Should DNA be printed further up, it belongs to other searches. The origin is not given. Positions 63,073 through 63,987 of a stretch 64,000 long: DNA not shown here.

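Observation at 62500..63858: Biotin-protein ligase BirA fused to an Mtq2/HemK-type glutamine methyltransferase domain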

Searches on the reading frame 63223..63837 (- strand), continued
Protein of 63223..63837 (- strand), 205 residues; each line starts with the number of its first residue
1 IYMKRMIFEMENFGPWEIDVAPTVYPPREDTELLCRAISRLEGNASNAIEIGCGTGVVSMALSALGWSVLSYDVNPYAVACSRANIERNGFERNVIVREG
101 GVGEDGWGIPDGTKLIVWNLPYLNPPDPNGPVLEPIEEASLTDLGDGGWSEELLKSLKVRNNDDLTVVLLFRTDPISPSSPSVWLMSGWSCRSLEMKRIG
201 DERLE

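Call 64: find_encoding_contigs(protein=P0551, flank=4000, max_places=3)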
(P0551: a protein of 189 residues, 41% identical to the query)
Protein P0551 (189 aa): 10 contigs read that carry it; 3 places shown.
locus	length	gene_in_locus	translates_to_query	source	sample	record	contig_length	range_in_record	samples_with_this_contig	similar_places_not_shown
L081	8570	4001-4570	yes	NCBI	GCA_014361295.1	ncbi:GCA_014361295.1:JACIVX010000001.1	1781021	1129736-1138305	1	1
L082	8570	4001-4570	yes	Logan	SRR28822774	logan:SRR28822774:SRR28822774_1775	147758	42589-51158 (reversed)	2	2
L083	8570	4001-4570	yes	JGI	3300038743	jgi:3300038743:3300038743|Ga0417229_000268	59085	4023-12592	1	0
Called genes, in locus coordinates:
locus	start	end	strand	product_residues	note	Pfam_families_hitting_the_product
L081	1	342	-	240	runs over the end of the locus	PF01963:TraB_PrgY_gumN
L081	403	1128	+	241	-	PF00702:Hydrolase, PF06888:Put_Phosphatase (weak), PF12710:HAD, PF08282:Hydrolase_3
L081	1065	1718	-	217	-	PF01135:PCMT, PF08704:GCD14, PF13847:Methyltransf_31, PF13649:Methyltransf_25 (weak)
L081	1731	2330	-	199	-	PF19769:CPxCG_zf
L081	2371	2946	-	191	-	PF23023:Anti-Pycsar_Apyc1 (weak), PF00753:Lactamase_B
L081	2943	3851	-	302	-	PF01694:Rhomboid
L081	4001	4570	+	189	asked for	PF05175:MTS, PF01170:UPF0020 (faint), PF06325:PrmA, PF13489:Methyltransf_23 (weak), PF13847:Methyltransf_31, PF08241:Methyltransf_11, PF08242:Methyltransf_12 (weak), PF13649:Methyltransf_25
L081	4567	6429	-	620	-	PF02934:GatB_N, PF02938:GAD, PF02637:GatB_Yqey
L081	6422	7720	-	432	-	PF18195:GatD_N, PF00710:Asparaginase, PF17763:Asparaginase_C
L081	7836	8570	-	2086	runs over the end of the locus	PF13229:Beta_helix, PF05048:NosD, PF13229:Beta_helix, PF05048:NosD, PF13229:Beta_helix, PF05048:NosD, PF13229:Beta_helix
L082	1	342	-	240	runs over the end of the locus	PF01963:TraB_PrgY_gumN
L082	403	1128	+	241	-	PF00702:Hydrolase, PF06888:Put_Phosphatase (weak), PF12710:HAD, PF08282:Hydrolase_3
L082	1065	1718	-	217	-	PF01135:PCMT, PF08704:GCD14, PF13847:Methyltransf_31, PF13649:Methyltransf_25 (weak)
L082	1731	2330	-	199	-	PF19769:CPxCG_zf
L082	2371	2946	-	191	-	PF23023:Anti-Pycsar_Apyc1 (weak), PF00753:Lactamase_B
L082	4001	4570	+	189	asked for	PF05175:MTS, PF01170:UPF0020 (faint), PF06325:PrmA, PF13489:Methyltransf_23 (weak), PF13847:Methyltransf_31, PF08241:Methyltransf_11, PF08242:Methyltransf_12 (weak), PF13649:Methyltransf_25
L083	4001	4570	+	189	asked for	PF05175:MTS, PF01170:UPF0020 (faint), PF06325:PrmA, PF13489:Methyltransf_23 (weak), PF13847:Methyltransf_31, PF08241:Methyltransf_11, PF08242:Methyltransf_12 (weak), PF13649:Methyltransf_25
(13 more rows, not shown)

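Call 65: find_encoding_contigs(protein=P0510, flank=4000, max_places=3)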
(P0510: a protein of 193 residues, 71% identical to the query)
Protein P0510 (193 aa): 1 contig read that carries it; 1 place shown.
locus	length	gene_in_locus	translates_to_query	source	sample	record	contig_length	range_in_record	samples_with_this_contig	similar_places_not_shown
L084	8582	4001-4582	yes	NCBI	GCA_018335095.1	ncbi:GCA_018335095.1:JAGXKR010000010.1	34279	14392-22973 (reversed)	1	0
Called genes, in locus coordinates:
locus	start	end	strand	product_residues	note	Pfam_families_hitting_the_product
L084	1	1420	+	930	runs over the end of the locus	PF00270:DEAD, PF04851:ResIII, PF00271:Helicase_C, PF19306:WHD_Lhr, PF08494:DEAD_assoc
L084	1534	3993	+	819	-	PF14520:HHH_5, PF00515:TPR_1 (faint), PF07719:TPR_2 (faint)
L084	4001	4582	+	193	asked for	PF05175:MTS, PF13489:Methyltransf_23 (weak), PF03848:TehB (weak), PF06325:PrmA, PF13847:Methyltransf_31, PF07669:Eco57I (weak), PF13649:Methyltransf_25 (weak), PF08241:Methyltransf_11 (weak)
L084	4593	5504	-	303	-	PF01063:Aminotran_4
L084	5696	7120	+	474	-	PF03215:Rad17 (weak), PF00004:AAA, PF21960:RCF1-5-like_lid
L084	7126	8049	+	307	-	PF04055:Radical_SAM, PF08608:Wyosine_form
